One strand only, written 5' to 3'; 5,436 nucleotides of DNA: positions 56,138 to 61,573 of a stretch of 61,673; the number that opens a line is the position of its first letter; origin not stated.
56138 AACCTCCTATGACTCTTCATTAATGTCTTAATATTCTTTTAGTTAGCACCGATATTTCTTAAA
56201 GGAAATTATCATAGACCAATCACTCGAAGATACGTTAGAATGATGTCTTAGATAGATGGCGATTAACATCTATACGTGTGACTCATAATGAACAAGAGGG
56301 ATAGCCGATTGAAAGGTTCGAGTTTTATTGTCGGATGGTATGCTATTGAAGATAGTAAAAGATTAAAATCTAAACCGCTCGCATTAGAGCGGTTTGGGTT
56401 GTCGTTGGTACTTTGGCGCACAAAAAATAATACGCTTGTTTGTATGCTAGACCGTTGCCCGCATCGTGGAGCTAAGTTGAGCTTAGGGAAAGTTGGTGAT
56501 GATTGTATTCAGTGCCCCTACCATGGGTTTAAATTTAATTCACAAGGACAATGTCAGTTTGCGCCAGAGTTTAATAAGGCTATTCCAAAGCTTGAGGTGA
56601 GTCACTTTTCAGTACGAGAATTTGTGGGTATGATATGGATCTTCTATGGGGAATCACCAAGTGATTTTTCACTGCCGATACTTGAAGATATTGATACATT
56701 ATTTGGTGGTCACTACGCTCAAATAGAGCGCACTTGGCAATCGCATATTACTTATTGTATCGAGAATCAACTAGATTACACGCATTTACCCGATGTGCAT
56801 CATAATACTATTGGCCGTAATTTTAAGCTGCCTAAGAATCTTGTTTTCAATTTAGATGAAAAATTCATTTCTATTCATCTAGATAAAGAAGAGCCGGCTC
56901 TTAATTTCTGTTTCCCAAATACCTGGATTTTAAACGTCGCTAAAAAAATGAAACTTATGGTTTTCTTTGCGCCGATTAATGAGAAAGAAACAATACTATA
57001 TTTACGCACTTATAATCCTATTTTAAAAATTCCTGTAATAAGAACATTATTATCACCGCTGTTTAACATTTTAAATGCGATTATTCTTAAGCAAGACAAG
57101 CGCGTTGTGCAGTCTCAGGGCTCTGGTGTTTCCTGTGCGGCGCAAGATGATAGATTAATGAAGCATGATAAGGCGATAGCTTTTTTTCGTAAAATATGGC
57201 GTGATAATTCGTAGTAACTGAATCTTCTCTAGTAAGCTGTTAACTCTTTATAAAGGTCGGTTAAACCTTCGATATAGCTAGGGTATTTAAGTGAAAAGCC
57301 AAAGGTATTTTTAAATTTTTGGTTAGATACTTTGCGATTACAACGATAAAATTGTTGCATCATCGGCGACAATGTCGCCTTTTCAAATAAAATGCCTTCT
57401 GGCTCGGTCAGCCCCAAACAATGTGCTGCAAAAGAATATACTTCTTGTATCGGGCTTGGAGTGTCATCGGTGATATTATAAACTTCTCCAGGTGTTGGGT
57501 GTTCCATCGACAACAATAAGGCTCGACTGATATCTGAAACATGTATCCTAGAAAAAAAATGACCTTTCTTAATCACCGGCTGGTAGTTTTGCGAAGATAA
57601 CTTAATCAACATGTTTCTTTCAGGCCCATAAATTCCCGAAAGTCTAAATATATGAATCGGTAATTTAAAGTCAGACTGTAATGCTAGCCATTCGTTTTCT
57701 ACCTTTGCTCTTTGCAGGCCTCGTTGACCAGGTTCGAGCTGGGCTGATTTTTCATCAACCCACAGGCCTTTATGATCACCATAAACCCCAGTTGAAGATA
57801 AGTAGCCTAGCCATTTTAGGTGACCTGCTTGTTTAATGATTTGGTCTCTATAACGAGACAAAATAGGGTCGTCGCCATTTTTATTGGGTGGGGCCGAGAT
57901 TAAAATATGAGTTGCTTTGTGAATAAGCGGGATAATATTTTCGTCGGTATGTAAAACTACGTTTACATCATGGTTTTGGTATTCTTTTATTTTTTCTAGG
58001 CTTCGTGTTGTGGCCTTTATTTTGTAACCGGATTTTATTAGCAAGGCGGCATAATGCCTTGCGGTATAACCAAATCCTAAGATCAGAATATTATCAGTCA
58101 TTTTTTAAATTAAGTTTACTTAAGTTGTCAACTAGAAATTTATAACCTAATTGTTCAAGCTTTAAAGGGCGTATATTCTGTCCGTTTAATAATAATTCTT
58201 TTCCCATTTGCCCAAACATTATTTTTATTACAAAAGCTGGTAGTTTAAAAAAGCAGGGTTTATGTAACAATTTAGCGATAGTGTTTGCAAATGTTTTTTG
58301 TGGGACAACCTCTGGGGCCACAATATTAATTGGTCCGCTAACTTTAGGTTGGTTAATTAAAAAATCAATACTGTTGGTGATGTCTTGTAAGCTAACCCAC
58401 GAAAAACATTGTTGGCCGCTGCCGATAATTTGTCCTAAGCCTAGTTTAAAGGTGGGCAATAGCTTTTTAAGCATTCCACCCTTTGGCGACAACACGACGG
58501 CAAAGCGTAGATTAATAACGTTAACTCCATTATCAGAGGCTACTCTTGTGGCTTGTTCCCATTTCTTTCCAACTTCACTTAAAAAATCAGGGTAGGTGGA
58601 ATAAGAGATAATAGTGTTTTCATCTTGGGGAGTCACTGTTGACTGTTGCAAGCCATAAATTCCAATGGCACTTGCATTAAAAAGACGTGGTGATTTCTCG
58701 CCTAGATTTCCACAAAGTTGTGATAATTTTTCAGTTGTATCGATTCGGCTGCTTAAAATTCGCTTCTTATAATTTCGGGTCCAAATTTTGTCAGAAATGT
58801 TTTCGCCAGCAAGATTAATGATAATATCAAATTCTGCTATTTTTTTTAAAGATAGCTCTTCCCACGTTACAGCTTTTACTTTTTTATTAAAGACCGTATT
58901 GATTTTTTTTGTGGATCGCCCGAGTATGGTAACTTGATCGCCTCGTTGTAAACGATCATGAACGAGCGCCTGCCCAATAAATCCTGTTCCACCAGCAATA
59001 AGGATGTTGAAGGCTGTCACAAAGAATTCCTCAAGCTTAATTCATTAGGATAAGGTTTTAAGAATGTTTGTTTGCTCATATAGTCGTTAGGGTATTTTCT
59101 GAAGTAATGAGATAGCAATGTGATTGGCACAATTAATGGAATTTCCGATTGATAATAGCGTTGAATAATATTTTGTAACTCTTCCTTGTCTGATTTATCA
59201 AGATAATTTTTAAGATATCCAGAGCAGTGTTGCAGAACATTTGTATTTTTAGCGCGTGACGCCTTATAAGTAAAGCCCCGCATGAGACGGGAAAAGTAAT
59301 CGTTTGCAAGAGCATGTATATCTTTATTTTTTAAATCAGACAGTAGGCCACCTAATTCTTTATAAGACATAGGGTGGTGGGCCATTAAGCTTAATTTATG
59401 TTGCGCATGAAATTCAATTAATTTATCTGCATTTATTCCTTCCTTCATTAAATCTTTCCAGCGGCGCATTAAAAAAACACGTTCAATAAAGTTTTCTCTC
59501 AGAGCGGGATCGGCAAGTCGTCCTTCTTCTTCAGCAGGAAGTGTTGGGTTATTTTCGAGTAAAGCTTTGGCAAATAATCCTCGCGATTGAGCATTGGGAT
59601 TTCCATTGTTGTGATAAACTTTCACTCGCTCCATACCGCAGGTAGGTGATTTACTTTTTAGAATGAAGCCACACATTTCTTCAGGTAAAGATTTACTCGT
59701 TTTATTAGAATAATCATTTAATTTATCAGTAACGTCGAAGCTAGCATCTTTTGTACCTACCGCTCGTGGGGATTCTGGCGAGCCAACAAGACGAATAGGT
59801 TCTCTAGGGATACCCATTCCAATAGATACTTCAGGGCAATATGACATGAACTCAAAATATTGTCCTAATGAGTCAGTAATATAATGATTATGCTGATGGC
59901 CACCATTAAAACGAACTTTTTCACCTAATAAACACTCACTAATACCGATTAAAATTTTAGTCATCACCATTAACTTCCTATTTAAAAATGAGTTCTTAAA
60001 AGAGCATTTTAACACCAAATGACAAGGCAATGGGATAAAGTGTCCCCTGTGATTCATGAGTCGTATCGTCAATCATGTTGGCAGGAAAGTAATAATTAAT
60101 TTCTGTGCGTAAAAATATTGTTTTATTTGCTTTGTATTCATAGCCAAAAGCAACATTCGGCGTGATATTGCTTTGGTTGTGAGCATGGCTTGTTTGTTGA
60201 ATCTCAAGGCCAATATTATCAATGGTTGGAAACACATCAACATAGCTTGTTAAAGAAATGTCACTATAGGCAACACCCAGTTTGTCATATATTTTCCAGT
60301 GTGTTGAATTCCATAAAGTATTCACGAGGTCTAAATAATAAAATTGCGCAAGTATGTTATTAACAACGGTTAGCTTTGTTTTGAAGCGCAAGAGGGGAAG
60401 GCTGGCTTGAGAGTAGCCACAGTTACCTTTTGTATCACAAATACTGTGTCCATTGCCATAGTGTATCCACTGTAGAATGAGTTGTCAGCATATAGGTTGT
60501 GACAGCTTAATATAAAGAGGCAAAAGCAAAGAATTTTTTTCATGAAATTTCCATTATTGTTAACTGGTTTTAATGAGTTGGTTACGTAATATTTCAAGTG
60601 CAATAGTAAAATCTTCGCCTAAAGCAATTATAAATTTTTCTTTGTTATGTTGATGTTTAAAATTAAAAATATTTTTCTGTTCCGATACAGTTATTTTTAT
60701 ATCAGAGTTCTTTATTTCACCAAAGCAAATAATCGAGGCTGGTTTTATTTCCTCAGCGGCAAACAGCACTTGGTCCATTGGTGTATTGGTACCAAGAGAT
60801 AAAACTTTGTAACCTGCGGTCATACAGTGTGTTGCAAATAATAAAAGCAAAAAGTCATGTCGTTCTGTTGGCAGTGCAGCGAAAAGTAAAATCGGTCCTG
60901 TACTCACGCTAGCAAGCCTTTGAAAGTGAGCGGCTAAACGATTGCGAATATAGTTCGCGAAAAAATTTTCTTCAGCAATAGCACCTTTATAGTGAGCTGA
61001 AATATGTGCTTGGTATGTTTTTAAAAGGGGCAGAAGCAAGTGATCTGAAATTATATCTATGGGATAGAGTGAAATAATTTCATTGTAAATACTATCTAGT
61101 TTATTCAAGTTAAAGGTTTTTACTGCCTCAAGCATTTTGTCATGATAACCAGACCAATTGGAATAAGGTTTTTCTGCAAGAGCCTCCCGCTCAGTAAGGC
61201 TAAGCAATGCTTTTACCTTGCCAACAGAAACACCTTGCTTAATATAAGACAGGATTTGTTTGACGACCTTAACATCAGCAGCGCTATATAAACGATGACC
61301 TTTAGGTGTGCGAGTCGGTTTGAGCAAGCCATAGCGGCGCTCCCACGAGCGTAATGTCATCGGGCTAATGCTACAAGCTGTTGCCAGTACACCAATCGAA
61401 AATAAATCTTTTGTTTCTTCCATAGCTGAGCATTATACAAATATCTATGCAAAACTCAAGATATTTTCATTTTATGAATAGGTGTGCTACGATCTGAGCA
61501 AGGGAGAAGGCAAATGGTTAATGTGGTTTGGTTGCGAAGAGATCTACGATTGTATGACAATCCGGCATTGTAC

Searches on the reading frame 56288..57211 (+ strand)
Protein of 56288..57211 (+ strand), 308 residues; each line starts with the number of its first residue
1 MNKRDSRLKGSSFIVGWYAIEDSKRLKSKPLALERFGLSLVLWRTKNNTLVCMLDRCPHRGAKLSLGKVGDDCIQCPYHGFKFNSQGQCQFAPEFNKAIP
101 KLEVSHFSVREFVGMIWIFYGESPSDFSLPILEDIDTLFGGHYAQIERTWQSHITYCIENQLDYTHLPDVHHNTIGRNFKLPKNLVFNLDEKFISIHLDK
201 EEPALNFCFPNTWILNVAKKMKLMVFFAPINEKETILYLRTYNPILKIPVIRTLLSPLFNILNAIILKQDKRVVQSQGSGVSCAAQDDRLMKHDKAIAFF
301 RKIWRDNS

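Call 28: search_protein_families(library=ncbifam, max_evalue=1e-20, proteins=[window:56288-57211:+])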
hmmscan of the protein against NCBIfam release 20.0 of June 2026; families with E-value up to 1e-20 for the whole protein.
window:56288-57211:+ (308 aa): 1 family
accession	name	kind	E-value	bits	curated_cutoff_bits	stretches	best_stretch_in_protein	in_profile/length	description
NF052579.1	BetMthstMoxSdmAMthl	equivalog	1.4e-21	76.8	600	1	16-197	17-202/351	4beta-methylsterol monooxygenase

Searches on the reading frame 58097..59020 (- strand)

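Call 28: search_protein_families(library=ncbifam, max_evalue=1e-20, proteins=[window:58097-59020:-])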
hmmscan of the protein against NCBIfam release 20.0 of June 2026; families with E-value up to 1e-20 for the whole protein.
window:58097-59020:- (308 aa): 2 families
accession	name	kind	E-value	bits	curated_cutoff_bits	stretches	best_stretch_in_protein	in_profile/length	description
TIGR01777.1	yfcH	hypoth_equivalog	9.3e-86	288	207.35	1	6-299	1-287/292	TIGR01777 family oxidoreductase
NF050030.1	thlkprotThyD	equivalog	3.5e-60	203.7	400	1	5-300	2-297/305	thylakoid membrane protein ThyD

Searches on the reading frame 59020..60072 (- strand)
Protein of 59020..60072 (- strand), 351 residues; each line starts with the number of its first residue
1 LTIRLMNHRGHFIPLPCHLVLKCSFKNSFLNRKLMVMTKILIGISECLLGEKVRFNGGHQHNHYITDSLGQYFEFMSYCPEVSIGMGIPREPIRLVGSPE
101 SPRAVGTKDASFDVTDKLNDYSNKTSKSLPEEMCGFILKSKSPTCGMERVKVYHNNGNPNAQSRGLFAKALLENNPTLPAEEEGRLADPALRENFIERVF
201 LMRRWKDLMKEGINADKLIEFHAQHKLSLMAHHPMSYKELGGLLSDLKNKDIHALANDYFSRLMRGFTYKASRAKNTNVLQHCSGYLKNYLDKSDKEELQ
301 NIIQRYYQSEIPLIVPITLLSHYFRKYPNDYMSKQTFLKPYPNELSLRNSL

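Call 28: search_protein_families(library=ncbifam, max_evalue=1e-20, proteins=[window:59020-60072:-])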
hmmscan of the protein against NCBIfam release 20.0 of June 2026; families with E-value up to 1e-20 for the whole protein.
window:59020-60072:- (351 aa): 1 family
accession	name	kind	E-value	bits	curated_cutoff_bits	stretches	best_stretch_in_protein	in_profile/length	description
NF007549.0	PRK10167.1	equivalog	2.2e-30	105.6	237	1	194-350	9-166/169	hypothetical protein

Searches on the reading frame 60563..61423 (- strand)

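Call 28: search_protein_families(library=ncbifam, max_evalue=1e-20, proteins=[window:60563-61423:-])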
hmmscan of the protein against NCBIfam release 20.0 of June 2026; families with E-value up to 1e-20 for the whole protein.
window:60563-61423:- (287 aa): 2 families
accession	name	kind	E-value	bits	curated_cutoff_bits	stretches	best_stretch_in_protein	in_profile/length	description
NF052513.1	TransRegCarH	equivalog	1.7e-29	103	400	1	10-230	9-218/274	HTH-type transcriptional repressor CarH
NF011617.0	PRK15043.1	equivalog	9.7e-27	93.8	417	1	7-164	3-155/243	HTH-type transcriptional regulator MlrA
